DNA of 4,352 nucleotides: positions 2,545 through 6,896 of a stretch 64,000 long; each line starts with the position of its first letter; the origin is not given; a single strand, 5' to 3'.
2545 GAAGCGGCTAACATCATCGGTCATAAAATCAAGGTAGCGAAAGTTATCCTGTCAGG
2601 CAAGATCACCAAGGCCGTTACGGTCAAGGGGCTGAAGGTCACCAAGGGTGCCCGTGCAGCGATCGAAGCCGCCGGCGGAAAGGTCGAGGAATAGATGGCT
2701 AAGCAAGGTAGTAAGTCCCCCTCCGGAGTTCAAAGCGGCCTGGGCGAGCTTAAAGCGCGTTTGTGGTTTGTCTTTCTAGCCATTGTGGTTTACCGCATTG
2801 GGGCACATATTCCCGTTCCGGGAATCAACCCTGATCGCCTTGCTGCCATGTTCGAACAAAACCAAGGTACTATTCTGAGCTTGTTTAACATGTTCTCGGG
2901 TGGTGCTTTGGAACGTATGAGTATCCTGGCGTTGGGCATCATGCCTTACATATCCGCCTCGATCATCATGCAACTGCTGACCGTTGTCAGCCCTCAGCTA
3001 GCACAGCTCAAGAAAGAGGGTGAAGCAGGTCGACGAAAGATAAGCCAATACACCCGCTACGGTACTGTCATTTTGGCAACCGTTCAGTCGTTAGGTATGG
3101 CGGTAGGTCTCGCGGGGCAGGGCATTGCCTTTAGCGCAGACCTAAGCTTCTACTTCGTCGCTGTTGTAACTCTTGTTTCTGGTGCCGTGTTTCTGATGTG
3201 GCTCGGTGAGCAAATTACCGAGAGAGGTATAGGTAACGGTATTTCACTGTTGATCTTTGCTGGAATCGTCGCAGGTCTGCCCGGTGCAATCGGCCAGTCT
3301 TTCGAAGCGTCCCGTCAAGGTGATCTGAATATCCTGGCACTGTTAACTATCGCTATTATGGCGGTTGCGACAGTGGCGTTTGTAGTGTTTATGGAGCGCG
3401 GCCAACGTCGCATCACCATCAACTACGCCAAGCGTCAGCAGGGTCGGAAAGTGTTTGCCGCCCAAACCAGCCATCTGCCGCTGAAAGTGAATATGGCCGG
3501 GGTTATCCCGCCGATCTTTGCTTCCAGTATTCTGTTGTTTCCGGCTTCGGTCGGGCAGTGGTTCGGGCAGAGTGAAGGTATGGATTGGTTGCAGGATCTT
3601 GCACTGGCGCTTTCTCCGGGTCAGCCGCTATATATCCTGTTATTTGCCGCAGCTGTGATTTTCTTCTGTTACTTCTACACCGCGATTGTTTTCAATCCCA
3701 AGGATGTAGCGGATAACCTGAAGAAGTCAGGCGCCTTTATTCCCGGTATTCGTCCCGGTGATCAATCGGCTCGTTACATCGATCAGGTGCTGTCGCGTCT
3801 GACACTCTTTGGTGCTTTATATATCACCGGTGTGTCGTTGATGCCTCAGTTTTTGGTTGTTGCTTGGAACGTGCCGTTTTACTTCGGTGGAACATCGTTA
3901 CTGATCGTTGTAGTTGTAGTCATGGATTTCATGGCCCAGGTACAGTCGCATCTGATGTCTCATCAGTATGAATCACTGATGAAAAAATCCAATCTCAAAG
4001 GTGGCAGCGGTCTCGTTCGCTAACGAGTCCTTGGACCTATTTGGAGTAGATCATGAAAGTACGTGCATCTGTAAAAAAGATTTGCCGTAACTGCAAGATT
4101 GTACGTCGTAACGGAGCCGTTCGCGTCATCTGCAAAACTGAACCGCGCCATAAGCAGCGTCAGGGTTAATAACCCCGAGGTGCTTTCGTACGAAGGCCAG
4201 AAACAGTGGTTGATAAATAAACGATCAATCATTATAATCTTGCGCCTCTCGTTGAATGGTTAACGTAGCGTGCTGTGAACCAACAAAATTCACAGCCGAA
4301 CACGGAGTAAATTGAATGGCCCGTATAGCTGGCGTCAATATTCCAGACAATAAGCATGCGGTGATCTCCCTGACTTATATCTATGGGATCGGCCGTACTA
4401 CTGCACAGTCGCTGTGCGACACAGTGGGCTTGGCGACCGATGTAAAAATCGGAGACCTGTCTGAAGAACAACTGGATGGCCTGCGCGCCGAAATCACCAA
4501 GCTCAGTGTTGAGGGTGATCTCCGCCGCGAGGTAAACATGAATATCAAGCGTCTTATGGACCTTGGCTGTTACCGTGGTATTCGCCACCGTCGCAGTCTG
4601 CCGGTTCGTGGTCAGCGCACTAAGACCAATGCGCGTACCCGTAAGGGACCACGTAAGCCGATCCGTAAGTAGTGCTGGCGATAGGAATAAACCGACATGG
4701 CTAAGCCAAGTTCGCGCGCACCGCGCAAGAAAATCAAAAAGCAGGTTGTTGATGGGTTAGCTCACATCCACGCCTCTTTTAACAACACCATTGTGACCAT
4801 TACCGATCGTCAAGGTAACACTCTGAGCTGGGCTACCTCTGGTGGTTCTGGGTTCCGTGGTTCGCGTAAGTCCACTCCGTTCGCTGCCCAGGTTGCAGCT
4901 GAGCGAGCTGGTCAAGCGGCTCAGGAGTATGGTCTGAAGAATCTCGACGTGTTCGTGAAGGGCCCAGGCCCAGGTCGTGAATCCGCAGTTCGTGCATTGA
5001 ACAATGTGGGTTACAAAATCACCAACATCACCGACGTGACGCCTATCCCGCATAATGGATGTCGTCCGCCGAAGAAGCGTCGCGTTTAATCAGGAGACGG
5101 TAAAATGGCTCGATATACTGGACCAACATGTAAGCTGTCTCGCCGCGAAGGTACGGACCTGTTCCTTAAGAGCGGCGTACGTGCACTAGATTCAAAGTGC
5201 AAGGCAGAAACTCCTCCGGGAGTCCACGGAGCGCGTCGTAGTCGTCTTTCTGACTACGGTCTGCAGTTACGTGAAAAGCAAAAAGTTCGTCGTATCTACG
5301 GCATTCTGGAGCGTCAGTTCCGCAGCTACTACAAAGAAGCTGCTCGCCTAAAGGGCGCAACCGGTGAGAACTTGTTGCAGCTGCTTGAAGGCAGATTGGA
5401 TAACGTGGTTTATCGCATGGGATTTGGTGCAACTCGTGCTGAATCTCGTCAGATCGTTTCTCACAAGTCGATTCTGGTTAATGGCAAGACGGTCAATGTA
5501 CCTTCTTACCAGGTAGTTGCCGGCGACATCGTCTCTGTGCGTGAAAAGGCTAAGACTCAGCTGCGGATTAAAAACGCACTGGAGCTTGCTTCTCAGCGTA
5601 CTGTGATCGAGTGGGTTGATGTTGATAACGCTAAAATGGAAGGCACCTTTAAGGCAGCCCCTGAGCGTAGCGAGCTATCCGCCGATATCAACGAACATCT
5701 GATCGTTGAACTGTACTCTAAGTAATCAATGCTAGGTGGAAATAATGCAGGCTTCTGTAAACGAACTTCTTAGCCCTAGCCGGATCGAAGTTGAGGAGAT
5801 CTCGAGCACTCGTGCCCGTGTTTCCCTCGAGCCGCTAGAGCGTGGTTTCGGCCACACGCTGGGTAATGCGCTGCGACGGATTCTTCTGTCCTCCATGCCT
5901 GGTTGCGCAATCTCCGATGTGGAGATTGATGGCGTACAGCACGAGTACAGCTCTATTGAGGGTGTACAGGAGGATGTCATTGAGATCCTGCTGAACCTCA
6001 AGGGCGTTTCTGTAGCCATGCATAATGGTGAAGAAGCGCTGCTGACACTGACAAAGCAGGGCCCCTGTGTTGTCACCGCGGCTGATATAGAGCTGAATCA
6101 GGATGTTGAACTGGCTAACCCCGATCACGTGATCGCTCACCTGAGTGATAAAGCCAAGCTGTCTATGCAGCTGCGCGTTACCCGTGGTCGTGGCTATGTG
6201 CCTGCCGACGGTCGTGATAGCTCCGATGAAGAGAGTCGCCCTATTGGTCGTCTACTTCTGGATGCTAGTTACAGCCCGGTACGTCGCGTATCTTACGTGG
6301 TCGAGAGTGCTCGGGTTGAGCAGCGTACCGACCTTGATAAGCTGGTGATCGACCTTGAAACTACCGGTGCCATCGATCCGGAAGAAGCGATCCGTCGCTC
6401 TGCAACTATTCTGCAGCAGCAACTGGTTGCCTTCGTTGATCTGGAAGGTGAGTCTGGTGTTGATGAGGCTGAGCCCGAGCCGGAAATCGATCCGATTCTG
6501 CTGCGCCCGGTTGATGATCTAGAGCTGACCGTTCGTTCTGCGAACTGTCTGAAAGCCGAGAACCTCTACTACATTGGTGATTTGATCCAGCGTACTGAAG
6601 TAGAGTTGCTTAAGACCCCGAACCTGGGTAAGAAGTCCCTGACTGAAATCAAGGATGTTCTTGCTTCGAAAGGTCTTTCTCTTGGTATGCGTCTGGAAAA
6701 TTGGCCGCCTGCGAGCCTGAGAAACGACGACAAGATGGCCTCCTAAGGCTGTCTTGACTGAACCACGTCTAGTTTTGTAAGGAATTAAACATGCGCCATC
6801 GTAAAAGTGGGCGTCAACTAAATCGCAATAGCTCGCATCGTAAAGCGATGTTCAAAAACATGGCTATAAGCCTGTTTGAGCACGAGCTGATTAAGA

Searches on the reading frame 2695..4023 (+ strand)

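Call 67: search_protein_families(library=ncbifam, proteins=[window:2695-4023:+])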
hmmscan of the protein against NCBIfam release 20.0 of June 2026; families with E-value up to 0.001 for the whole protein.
window:2695-4023:+ (442 aa): 4 families
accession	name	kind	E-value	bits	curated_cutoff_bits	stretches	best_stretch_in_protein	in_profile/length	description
TIGR00967.1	3a0501s007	equivalog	4.6e-133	444.1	253.6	1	20-425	1-414/414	preprotein translocase subunit SecY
NF009082.0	PRK12417.1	equivalog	6e-52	176.7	353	1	22-431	15-404/406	accessory Sec system protein translocase subunit SecY2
TIGR02920.1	acc_sec_Y2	equivalog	1.8e-47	162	249.6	1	22-429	5-395/395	accessory Sec system protein translocase subunit SecY2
NF006341.0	PRK08568.1-5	equivalog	1.2e-16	61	300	2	19-208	26-206/464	preprotein translocase subunit SecY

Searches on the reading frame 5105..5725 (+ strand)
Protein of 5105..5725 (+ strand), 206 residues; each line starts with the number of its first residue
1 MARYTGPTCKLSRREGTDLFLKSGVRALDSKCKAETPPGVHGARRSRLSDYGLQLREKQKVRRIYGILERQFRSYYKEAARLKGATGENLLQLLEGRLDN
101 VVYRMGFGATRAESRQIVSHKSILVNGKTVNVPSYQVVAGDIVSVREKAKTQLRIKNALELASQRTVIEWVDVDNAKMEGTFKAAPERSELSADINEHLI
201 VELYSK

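Call 67: search_protein_families(library=ncbifam, proteins=[window:5105-5725:+])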
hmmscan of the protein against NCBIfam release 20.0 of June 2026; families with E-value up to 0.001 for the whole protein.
window:5105-5725:+ (206 aa): 5 families
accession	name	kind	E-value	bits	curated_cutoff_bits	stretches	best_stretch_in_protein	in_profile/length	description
NF003717.0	PRK05327.1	equivalog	6.2e-88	294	116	1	1-206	1-202/202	30S ribosomal protein S4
TIGR01017.1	rpsD_bact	equivalog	5e-81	271.2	177.2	1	3-206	1-200/200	30S ribosomal protein S4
NF003139.0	PRK04051.1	equivalog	5.2e-11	42.7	138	1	92-151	99-158/179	30S ribosomal protein S4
TIGR01018.1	uS4_arch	equivalog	5e-09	36.3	82.25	1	91-138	99-146/162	30S ribosomal protein S4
TIGR03069.1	PS_II_S4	equivalog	4.1e-05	22.8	201.55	1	97-151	185-238/257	photosystem II electron transport protein, Sll1252 family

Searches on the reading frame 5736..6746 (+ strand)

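Call 67: search_protein_families(library=ncbifam, proteins=[window:5736-6746:+])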
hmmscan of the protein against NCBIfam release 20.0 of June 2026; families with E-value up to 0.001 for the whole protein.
window:5736-6746:+ (336 aa): 10 families
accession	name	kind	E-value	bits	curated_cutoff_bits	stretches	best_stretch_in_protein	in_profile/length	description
NF003513.0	PRK05182.1-2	equivalog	7.2e-128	426.2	302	1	4-331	2-330/338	DNA-directed RNA polymerase subunit alpha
TIGR02027.1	rpoA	equivalog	1.6e-106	355.9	227.8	1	27-318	2-297/298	DNA-directed RNA polymerase subunit alpha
NF003519.0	PRK05182.2-5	equivalog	6.5e-105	350.6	277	1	13-320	6-318/320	DNA-directed RNA polymerase subunit alpha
NF003514.0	PRK05182.1-4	equivalog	6.5e-93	311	434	1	18-328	10-320/338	DNA-directed RNA polymerase subunit alpha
NF003515.0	PRK05182.2-1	equivalog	1e-91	307.5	406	1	16-316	8-310/314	DNA-directed RNA polymerase subunit alpha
NF003517.0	PRK05182.2-3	equivalog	1.7e-85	287.1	356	1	8-322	5-324/344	DNA-directed RNA polymerase subunit alpha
NF003516.0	PRK05182.2-2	equivalog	7.7e-84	281.5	353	1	22-321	16-308/315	DNA-directed RNA polymerase subunit alpha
NF003518.0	PRK05182.2-4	equivalog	3.1e-77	259.8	523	1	26-316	18-308/312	DNA-directed RNA polymerase subunit alpha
NF011548.0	PRK14979.1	equivalog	4.1e-10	40.1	194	1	42-155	26-133/195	DNA-directed RNA polymerase subunit D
NF001988.0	PRK00783.1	equivalog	2.1e-09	37.4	153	0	18-64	5-47/266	DNA-directed RNA polymerase subunit D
